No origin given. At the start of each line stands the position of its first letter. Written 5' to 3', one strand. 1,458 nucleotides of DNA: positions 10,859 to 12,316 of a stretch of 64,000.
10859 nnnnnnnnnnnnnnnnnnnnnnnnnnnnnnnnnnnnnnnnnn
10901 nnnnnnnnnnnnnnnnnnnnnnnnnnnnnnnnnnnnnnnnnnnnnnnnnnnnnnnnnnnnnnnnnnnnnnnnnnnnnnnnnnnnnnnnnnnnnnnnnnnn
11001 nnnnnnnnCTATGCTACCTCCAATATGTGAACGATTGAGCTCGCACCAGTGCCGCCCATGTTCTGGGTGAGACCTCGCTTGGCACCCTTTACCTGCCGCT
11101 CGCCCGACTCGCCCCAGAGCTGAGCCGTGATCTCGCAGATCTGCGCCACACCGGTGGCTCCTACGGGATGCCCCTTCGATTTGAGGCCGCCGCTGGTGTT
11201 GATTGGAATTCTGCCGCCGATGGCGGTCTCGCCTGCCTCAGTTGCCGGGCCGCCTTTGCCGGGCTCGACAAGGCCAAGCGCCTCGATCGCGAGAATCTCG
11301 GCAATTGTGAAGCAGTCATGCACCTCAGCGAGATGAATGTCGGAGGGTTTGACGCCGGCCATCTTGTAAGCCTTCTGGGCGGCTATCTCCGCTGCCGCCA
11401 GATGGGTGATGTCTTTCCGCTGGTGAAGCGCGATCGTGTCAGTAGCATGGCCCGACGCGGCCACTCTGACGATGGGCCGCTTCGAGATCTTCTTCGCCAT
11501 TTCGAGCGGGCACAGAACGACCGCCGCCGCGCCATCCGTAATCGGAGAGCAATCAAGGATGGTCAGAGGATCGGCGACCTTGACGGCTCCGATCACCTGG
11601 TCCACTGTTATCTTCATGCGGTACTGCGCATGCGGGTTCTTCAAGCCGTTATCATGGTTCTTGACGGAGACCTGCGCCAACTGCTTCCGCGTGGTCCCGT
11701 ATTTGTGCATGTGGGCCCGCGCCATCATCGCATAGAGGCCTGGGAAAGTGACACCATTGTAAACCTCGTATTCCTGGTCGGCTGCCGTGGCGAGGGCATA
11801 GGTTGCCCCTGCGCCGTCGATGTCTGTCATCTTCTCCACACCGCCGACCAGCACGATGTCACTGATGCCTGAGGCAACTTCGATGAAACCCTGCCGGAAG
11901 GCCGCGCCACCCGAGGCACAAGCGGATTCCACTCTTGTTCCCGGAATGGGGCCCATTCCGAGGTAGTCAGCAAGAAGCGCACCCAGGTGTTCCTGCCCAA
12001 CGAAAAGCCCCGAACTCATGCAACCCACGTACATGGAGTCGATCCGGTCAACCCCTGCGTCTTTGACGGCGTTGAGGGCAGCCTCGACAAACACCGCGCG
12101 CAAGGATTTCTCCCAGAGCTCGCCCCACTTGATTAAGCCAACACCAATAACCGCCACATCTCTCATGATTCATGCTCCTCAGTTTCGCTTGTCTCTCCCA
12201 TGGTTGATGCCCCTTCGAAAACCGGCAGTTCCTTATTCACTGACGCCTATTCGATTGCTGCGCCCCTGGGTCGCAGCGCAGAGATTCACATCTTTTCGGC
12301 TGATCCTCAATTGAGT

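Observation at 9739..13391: Archaeal-type HMG-CoA synthase / thiolase / DUF35 trio, with a crotonase, in a bacterium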

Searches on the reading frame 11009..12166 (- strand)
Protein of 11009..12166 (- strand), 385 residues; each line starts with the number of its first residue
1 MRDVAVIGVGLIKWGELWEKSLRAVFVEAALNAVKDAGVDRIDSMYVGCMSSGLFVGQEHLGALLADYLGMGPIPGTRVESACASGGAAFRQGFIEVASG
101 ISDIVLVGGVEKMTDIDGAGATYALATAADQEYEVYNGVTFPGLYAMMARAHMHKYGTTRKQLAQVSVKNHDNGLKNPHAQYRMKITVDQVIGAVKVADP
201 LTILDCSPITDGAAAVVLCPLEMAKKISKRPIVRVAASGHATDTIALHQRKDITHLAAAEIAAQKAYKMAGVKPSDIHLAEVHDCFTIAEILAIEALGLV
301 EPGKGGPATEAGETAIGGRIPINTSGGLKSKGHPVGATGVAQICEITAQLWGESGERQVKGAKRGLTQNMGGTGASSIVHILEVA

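Call 3: search_protein_families(library=pfam, proteins=[window:11009-12166:-], max_evalue=0.001)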
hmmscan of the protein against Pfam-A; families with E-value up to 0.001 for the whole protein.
window:11009-12166:- (385 aa): 4 families
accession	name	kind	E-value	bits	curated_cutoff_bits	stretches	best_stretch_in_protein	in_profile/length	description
PF22691.2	Thiolase_C_1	-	1.3e-48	164.8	28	1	239-383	1-143/144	Thiolase C-terminal domain-like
PF00108.29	Thiolase_N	-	1.8e-25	90.3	26.4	1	16-220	20-258/260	Thiolase, N-terminal domain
PF02803.24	Thiolase_C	-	4.8e-08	33.1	27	1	258-364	23-111/123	Thiolase, C-terminal domain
PF00109.32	ketoacyl-synt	-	9.1e-05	22.6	20.8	1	78-126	169-217/252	Beta-ketoacyl synthase, N-terminal domain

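Call 4: search_protein_families(library=ncbifam, proteins=[window:11009-12166:-], max_evalue=0.001)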
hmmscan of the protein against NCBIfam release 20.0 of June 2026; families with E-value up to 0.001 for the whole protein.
window:11009-12166:- (385 aa): 52 families (the best 25 are shown)
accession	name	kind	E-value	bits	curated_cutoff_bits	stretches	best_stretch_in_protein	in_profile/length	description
NF053570.1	AcCoTHIOL_METTL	equivalog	1.1e-169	564.3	600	1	1-383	1-382/385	acetyl-CoA acetyltransferase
NF004720.0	PRK06064.1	subfamily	4.8e-166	552.3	420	1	1-383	1-386/389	thiolase domain-containing protein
NF005704.0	PRK07516.1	subfamily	5.4e-99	331.8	412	1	2-384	2-387/389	thiolase domain-containing protein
NF004810.0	PRK06157.1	equivalog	3.9e-98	329.2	403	1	2-381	7-392/400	acetyl-CoA acetyltransferase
NF009228.0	PRK12578.1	subfamily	7.9e-96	321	485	1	2-383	3-386/387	thiolase domain-containing protein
NF006102.0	PRK08256.1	subfamily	3.3e-80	270.1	436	1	2-380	3-388/394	lipid-transfer protein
NF004982.0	PRK06365.1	equivalog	7e-79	265.9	695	2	1-252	15-267/430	thiolase domain-containing protein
NF004936.0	PRK06289.1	equivalog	3.5e-76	256.6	375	1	21-383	25-402/405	acetyl-CoA acetyltransferase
NF004715.0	PRK06059.1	equivalog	9.1e-74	248.8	424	1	2-379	4-397/399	lipid-transfer protein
NF004811.0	PRK06158.1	subfamily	2.9e-65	220.7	421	1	4-383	10-379/384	acetyl-CoA acetyltransferase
NF053628.1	BnzsclthlBbsBGT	equivalog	1.2e-62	211.9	750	1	2-380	5-377/389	benzoylsuccinyl-CoA thiolase subunit BbsB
NF006180.0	PRK08313.1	subfamily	2.4e-58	197.8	514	1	2-374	4-374/389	thiolase domain-containing protein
NF006010.0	PRK08142.1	subfamily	6.3e-53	179.9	462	1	19-375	22-375/388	thiolase domain-containing protein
NF004721.0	PRK06065.1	equivalog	3.7e-52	177.5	455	1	2-381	10-390/393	thiolase domain-containing protein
NF004722.0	PRK06066.1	equivalog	1.7e-48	165.6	516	1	2-372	4-372/385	thiolase domain-containing protein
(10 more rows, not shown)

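Call 42: search_solved_structures(query=window:11009-12166:-, max_evalue=1e-30, show_alignments=1)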
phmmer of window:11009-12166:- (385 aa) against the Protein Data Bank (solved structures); distinct sequences matched with E-value up to 1e-30: 16.
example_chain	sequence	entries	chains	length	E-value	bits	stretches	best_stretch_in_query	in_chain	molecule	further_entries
6esq_A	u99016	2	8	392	1.4e-116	392.8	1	1-382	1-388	acetoacetyl-CoA thiolase | Acetyl-CoA acetyltransferase thiolase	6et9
7yvy_A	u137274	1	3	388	2.6e-113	381.9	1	1-382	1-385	Acetyl-CoA acetyltransferase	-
4yzo_A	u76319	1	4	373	2.3e-62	214.4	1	4-380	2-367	Putative acyl-CoA acyltransferase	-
6hsj_A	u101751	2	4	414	1.7e-60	208.1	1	4-376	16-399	SCP2-thiolase (type-1)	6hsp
6hrv_A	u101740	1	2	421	1.9e-60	208.1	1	4-376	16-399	SCP2-thiolase (type-1)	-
7pxp_C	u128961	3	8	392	8.4e-58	199.3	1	2-380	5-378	Benzoylsuccinyl-CoA thiolase subunit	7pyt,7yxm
4bi9_A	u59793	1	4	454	1.2e-56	195.5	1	33-381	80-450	3-KETOACYL-COA THIOLASE, PUTATIVE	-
4bia_A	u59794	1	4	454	2.6e-55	191.1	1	33-381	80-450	3-KETOACYL-COA THIOLASE, PUTATIVE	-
3zbg_A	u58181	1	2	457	3.4e-53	184.2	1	42-382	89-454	3-KETOACYL-COA THIOLASE-LIKE PROTEIN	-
3zbk_A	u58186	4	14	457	6.9e-52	179.9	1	42-382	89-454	3-KETOACYL-COA THIOLASE-LIKE PROTEIN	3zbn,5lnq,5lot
3zbl_A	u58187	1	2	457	8.7e-52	179.5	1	42-382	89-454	3-KETOACYL-COA THIOLASE-LIKE PROTEIN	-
4u4e_A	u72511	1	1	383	1.9e-40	142.2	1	5-377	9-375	Thiolase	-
9skh_I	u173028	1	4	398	3.4e-37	131.5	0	257-381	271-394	2,4-diacetylphloroglucinol biosynthesis protein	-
9skm_I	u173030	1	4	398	8.4e-36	126.9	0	257-381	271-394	2,4-diacetylphloroglucinol biosynthesis protein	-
5m3k_C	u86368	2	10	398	2e-34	122.4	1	20-382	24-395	2,4-diacetylphloroglucinol biosynthesis protein PhlC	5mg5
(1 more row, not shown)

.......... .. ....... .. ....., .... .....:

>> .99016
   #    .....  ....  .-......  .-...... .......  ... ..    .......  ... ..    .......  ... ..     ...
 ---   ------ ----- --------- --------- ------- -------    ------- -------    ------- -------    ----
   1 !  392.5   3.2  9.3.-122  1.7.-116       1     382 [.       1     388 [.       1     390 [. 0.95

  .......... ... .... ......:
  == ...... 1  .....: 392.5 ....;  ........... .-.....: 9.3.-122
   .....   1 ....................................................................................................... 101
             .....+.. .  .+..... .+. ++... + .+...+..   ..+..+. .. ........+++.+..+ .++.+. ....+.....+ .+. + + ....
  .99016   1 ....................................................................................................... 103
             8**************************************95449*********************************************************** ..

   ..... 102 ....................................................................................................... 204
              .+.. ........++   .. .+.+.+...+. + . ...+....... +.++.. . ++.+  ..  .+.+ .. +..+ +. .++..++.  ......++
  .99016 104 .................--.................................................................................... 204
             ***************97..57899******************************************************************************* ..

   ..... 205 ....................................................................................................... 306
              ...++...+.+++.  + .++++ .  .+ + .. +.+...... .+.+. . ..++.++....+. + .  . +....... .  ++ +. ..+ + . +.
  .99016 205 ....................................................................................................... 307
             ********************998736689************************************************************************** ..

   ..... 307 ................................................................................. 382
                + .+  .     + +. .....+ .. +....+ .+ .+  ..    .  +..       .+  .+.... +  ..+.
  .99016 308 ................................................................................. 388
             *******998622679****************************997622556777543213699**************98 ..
